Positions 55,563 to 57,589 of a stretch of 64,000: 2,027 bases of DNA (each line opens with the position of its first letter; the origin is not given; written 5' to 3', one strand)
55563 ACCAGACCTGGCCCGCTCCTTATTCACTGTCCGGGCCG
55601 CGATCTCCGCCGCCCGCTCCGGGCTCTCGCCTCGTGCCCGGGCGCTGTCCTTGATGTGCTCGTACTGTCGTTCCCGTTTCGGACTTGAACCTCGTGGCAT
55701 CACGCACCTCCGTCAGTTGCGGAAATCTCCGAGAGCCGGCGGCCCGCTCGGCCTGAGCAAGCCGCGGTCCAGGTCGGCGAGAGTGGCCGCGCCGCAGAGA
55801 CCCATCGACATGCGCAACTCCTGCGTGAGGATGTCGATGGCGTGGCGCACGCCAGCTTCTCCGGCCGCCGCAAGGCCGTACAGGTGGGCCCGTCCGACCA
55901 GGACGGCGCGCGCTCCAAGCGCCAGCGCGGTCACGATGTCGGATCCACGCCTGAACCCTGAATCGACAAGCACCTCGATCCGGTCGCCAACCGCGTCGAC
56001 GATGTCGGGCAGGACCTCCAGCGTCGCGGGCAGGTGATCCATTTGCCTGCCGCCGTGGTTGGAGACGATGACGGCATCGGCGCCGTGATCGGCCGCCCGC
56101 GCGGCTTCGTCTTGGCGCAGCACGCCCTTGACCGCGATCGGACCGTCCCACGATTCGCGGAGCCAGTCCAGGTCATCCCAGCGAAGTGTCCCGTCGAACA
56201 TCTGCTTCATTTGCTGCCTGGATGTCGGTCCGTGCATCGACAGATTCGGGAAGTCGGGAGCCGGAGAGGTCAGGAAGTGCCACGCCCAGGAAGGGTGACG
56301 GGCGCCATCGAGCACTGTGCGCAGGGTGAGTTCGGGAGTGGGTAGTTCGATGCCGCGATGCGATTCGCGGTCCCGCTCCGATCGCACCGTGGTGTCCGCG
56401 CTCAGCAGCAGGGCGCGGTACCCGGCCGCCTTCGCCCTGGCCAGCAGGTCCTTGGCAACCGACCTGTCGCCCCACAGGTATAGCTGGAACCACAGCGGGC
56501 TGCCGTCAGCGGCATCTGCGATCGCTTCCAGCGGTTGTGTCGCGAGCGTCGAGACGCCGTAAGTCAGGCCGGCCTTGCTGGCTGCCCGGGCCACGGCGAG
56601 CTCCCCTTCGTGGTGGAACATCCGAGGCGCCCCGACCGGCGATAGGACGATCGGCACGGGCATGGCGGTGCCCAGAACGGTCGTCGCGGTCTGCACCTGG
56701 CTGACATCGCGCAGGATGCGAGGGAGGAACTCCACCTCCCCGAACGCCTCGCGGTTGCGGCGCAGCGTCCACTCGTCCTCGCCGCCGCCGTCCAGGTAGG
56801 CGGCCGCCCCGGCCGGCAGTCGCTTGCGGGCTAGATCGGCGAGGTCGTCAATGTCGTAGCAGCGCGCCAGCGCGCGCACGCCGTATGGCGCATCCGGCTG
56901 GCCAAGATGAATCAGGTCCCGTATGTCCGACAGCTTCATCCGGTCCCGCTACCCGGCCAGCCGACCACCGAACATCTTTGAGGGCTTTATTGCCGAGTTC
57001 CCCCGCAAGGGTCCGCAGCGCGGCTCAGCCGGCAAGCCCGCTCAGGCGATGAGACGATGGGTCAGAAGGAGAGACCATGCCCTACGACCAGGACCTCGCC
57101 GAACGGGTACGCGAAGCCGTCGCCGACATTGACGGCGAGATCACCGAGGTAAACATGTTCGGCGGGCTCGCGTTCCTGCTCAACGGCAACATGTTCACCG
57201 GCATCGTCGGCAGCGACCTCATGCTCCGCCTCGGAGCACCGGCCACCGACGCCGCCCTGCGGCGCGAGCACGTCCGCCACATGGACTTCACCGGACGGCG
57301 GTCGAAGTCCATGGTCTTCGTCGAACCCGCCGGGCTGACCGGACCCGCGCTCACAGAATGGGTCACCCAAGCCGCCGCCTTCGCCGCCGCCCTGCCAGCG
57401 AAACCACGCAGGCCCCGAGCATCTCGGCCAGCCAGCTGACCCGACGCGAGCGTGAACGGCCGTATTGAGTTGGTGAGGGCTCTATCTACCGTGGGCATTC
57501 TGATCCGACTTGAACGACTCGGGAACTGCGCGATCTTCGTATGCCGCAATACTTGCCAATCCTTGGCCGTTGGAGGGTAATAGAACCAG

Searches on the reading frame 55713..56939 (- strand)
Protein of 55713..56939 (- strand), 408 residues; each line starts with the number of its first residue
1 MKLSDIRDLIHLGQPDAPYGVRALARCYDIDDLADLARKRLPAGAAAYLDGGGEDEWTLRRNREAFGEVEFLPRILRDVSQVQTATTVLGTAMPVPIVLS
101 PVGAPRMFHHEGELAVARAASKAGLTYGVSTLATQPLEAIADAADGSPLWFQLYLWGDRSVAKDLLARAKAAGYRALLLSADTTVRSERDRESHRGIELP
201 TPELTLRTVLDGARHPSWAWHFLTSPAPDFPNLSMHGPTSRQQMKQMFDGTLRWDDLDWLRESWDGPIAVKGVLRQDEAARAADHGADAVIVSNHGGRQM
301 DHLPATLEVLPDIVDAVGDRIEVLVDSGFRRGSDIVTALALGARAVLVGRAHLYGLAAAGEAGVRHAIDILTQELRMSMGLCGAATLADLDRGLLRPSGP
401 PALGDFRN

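Call 74: find_encoding_contigs(protein=window:55713-56939:-, flank=10000, max_places=4)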
Protein window:55713-56939:- (408 aa): no gene with exactly this product is on record in the collection.

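Call 75: find_homologous_proteins(query=window:55713-56939:-, max_evalue=1e-100)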
Query window:55713-56939:- (408 aa): 1399 proteins with E <= 1e-100 among 8000 candidates; the best 120 are listed.
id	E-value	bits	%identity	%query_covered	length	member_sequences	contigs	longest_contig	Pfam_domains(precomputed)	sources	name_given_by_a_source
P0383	2.2e-264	894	99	100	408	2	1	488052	PF01070.25,PF03060.22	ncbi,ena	-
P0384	1.4e-244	829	92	99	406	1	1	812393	PF01070.25,PF03060.22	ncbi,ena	-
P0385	5.3e-241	817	91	99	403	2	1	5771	PF01070.25,PF00478.32,PF03060.22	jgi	jgi:L-lactate dehydrogenase (cytochrome)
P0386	5.8e-239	811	90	99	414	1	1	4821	PF01070.25,PF00478.32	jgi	jgi:L-lactate dehydrogenase (cytochrome)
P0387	9.4e-238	807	91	97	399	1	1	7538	PF01070.25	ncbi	ncbi:MAG: alpha-hydroxy acid oxidase [Streptosporangiaceae bacterium]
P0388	1.3e-237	806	90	97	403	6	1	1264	PF01070.25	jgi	jgi:L-lactate dehydrogenase (cytochrome)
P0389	2.1e-237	806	89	99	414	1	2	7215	PF01070.25,PF03060.22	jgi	jgi:L-lactate dehydrogenase (cytochrome)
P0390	1.4e-236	803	88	100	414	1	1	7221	PF01070.25,PF03060.22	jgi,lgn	jgi:L-lactate dehydrogenase (cytochrome)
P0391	1.6e-236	803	89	97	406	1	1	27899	PF01070.25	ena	-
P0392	1.8e-236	803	89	99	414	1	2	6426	PF01070.25,PF03060.22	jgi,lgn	jgi:L-lactate dehydrogenase (cytochrome)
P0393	2.1e-236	802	89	97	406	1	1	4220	PF01070.25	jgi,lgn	-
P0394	4.0e-236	801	89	97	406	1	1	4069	PF01070.25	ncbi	ncbi:MAG: alpha-hydroxy acid oxidase [Streptosporangiaceae bacterium]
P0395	4.4e-236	801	89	99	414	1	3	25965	PF01070.25,PF03060.22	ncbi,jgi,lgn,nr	ncbi:MAG TPA: alpha-hydroxy acid oxidase [Streptosporangiaceae bacterium]|jgi:L-lactate dehydrogenas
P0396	4.9e-236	801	89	97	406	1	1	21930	PF01070.25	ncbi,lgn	-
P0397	2.0e-235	799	89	97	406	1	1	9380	PF01070.25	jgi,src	-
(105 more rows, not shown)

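Call 76: find_encoding_contigs(protein=P0383, flank=10000, max_places=1)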
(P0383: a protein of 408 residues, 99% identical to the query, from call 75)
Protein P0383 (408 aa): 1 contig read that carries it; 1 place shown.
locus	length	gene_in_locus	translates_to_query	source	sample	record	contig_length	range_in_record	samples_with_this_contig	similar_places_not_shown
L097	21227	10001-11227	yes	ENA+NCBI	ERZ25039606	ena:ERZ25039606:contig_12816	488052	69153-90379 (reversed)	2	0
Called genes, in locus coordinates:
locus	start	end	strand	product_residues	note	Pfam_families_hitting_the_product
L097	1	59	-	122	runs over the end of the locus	PF12680:SnoaL_2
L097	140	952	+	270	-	PF00376:MerR, PF13411:MerR_1, PF06445:GyrI-like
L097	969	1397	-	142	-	PF10604:Polyketide_cyc2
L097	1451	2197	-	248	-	PF00106:adh_short, PF08659:KR, PF13460:NAD_binding_10 (weak), PF13561:adh_short_C2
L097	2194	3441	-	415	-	PF02353:CMAS, PF13489:Methyltransf_23, PF13847:Methyltransf_31 (weak), PF08241:Methyltransf_11, PF08242:Methyltransf_12, PF13649:Methyltransf_25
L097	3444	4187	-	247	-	PF07103:DUF1365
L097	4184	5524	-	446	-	PF01266:DAO, PF01593:Amino_oxidase, PF13450:NAD_binding_8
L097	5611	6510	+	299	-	PF00376:MerR, PF13411:MerR_1, PF02607:B12-binding_2, PF02310:B12-binding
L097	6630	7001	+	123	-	PF03795:YCII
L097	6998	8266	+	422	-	PF04542:Sigma70_r2, PF08281:Sigma70_r4_2, PF20239:DUF6596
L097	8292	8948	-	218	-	PF01638:HxlR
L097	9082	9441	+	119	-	PF12680:SnoaL_2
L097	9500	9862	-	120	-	PF04993:TfoX_N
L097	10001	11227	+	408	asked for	PF01070:FMN_dh, PF03060:NMO (weak)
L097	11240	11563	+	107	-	-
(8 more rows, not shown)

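Call 77: find_encoding_contigs(protein=P0384, flank=10000, max_places=1)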
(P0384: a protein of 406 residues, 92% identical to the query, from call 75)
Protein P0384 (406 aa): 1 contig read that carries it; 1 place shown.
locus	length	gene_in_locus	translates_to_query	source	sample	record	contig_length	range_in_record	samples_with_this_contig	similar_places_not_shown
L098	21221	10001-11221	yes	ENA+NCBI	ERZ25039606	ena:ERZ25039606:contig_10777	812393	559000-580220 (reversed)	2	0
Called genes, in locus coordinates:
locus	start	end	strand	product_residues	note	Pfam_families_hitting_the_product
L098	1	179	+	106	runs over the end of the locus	PF03334:PhaG_MnhG_YufB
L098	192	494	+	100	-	PF13244:MbhD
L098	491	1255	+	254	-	PF04039:MnhB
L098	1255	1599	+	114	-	PF00420:Oxidored_q2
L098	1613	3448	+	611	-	PF00361:Proton_antipo_M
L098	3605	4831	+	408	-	PF03631:Virul_fac_BrkB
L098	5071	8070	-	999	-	PF01565:FAD_binding_4, PF02913:FAD-oxidase_C, PF13183:Fer4_8, PF13534:Fer4_17 (weak), PF02754:CCG (faint)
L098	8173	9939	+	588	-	PF02776:TPP_enzyme_N, PF00205:TPP_enzyme_M, PF02775:TPP_enzyme_C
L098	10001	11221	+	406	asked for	PF01070:FMN_dh, PF03060:NMO (weak)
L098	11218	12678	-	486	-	PF01425:Amidase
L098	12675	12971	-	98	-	-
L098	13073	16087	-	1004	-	PF13191:AAA_16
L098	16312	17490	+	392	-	PF01979:Amidohydro_1, PF07969:Amidohydro_3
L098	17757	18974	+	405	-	PF17964:Big_10, PF03734:YkuD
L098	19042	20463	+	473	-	PF07690:MFS_1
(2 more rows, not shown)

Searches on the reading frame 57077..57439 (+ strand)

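Call 3: search_protein_families(library=pfam, proteins=[window:57077-57439:+], max_evalue=0.1)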
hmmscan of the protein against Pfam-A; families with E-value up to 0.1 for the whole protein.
window:57077-57439:+ (120 aa): 1 family
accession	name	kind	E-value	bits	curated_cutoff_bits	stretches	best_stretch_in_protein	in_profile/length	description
PF04993.18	TfoX_N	-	2e-11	44.3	30.1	1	20-103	7-91/91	TfoX N-terminal domain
